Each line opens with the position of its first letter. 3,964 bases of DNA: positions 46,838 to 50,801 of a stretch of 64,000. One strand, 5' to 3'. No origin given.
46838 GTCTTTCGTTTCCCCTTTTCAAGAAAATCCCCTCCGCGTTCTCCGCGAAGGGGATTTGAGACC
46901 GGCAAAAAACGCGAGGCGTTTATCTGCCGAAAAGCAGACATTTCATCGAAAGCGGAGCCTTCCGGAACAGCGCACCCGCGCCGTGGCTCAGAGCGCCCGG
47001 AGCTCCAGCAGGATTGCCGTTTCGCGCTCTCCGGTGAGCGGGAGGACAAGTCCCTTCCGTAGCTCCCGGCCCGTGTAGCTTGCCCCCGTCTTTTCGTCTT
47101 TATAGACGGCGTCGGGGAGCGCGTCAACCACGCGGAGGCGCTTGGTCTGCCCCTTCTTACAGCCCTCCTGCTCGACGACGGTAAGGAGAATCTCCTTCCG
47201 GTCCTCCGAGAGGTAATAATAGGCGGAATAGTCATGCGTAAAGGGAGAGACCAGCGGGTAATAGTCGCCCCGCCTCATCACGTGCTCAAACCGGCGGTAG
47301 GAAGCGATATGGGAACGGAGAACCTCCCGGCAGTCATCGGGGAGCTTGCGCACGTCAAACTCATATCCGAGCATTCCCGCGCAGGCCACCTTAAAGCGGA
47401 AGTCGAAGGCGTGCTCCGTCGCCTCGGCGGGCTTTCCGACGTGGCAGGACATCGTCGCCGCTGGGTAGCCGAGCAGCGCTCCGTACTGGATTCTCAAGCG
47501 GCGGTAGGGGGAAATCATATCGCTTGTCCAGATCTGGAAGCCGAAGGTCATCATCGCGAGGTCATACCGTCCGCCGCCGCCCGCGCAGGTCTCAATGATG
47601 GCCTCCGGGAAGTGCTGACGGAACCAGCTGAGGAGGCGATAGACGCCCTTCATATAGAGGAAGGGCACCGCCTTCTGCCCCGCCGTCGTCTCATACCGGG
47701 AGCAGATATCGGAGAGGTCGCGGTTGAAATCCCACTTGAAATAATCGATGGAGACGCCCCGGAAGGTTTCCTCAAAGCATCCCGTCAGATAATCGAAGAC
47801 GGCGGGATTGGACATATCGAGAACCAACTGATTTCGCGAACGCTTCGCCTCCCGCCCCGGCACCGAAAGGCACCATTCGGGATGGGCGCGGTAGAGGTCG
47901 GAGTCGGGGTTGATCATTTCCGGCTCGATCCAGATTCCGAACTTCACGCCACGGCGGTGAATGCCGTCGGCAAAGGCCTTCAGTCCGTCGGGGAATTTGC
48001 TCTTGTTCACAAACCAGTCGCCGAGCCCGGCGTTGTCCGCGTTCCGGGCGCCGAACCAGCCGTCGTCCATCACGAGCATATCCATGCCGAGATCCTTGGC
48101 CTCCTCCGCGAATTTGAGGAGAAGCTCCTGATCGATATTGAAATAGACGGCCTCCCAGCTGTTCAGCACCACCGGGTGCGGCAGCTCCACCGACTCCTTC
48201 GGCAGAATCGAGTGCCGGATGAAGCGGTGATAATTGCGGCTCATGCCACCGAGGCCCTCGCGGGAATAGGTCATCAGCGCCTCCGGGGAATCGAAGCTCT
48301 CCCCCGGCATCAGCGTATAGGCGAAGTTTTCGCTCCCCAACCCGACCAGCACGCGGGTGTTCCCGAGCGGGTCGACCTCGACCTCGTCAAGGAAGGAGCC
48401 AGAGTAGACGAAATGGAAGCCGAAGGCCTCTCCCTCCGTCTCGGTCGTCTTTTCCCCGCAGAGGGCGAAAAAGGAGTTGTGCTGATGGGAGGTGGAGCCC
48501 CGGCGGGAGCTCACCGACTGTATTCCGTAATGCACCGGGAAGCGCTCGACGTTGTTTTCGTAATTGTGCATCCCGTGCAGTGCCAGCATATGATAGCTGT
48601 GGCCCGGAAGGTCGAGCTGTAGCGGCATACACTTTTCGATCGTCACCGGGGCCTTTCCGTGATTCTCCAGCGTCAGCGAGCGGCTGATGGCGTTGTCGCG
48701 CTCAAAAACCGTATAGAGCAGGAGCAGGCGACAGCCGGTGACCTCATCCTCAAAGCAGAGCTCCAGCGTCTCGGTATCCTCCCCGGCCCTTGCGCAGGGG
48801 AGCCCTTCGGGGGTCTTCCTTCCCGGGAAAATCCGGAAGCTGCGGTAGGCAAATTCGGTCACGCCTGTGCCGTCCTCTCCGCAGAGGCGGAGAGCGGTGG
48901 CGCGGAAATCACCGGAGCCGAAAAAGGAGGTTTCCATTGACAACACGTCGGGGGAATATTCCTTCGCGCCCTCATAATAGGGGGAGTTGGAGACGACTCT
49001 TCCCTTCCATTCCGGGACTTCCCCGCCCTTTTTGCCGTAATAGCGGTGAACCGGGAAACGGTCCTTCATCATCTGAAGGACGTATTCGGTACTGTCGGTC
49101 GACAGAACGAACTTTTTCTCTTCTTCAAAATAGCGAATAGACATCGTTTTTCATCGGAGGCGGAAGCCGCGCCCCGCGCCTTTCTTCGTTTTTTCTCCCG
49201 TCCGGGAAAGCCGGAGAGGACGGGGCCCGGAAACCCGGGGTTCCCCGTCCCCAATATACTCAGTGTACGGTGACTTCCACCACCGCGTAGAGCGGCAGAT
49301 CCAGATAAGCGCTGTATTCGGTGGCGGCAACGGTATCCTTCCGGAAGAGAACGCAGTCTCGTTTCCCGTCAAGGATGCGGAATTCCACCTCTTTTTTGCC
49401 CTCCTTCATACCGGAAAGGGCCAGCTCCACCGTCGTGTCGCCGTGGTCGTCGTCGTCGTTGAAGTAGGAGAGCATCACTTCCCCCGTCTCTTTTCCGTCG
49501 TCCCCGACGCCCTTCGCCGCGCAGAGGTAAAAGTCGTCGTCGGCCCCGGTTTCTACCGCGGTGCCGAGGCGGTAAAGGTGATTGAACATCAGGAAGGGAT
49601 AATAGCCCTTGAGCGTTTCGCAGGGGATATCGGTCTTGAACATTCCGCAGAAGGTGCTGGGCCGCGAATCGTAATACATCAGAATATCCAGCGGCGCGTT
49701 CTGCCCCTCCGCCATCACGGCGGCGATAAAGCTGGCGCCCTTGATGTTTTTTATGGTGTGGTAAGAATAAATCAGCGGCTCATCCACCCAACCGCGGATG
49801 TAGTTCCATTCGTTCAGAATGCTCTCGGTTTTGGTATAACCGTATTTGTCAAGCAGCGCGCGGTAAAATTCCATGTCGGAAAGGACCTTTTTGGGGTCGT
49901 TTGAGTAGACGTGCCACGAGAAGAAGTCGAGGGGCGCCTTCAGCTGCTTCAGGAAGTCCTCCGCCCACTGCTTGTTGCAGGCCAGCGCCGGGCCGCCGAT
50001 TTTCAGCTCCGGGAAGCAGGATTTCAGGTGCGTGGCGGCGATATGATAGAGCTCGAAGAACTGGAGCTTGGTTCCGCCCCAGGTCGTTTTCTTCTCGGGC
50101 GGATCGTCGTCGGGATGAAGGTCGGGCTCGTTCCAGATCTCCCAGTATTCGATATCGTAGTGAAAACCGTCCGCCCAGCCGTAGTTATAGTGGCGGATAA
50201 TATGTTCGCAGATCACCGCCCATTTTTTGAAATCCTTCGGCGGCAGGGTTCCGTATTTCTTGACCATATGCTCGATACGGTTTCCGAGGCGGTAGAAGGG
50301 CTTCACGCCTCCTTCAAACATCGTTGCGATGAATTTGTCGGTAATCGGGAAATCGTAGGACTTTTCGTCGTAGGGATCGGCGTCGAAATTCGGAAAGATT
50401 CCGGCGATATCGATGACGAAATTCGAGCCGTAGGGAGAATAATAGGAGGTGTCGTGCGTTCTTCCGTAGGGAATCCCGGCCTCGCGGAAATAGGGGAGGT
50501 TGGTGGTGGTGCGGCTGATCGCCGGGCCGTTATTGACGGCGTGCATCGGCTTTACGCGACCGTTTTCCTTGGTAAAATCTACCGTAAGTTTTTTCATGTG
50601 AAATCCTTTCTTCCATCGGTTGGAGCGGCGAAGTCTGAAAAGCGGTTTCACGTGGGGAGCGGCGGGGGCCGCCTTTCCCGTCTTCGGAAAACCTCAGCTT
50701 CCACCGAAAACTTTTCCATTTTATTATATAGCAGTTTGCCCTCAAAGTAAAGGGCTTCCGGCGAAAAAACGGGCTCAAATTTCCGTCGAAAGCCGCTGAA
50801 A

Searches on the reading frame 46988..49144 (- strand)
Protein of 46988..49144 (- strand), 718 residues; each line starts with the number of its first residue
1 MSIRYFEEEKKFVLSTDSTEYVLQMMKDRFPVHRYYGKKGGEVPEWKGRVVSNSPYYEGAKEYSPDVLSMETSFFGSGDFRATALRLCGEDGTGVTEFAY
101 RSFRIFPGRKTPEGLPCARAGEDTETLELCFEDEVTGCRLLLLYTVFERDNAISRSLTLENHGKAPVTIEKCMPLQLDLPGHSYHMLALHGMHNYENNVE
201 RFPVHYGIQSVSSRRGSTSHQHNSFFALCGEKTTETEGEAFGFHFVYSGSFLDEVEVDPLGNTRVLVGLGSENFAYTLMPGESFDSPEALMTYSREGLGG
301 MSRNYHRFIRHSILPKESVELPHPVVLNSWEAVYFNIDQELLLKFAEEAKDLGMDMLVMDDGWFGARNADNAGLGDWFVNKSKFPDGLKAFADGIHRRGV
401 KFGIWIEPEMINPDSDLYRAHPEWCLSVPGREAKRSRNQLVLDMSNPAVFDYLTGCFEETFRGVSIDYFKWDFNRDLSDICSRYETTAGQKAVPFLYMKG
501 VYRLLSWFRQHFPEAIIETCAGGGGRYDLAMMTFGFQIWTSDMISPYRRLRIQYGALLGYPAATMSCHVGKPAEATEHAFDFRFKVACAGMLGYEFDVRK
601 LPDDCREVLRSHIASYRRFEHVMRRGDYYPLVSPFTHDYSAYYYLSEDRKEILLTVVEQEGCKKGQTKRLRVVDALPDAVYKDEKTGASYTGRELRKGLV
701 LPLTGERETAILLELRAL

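Call 54: search_protein_families(library=pfam, proteins=[window:46988-49144:-], max_evalue=0.001)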
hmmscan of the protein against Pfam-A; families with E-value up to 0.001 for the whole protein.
window:46988-49144:- (718 aa): 5 families
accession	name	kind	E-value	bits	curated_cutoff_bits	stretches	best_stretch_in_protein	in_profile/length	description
PF02065.24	Melibiase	-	1.5e-118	396.2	27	1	283-624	1-345/347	Melibiase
PF16875.11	Glyco_hydro_36N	-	7.3e-71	239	27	1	30-278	2-252/253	Glycosyl hydrolase family 36 N-terminal domain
PF01055.32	Glyco_hydro_31_2nd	-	2.4e-08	34.2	23.5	1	339-478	21-161/328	Glycosyl hydrolases family 31 TIM-barrel domain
PF16874.11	Glyco_hydro_36C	-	4.9e-07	30.5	27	1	640-707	2-70/77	Glycosyl hydrolase family 36 C-terminal domain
PF16499.11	Melibiase_2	-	1.3e-05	25.1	23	1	346-406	40-97/284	Alpha galactosidase A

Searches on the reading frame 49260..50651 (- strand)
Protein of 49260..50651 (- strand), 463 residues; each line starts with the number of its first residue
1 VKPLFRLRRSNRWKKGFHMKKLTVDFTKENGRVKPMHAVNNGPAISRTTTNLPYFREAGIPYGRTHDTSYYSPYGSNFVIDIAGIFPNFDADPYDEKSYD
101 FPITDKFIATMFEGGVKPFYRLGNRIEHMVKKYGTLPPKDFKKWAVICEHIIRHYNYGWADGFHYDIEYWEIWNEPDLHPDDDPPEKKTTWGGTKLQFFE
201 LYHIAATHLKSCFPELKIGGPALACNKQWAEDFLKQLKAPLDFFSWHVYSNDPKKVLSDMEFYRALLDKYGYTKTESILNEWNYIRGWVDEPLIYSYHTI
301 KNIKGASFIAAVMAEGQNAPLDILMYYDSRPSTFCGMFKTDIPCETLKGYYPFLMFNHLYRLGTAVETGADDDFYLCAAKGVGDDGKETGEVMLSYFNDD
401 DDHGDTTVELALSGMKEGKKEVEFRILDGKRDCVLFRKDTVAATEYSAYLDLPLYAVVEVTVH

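Call 54: search_protein_families(library=pfam, proteins=[window:49260-50651:-], max_evalue=0.001)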
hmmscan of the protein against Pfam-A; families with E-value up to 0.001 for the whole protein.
window:49260-50651:- (463 aa): 1 family
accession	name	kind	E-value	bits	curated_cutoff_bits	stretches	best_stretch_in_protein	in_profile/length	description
PF01229.23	Glyco_hydro_39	-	1.1e-17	64.4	26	1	92-253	67-230/472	Glycosyl hydrolases family 39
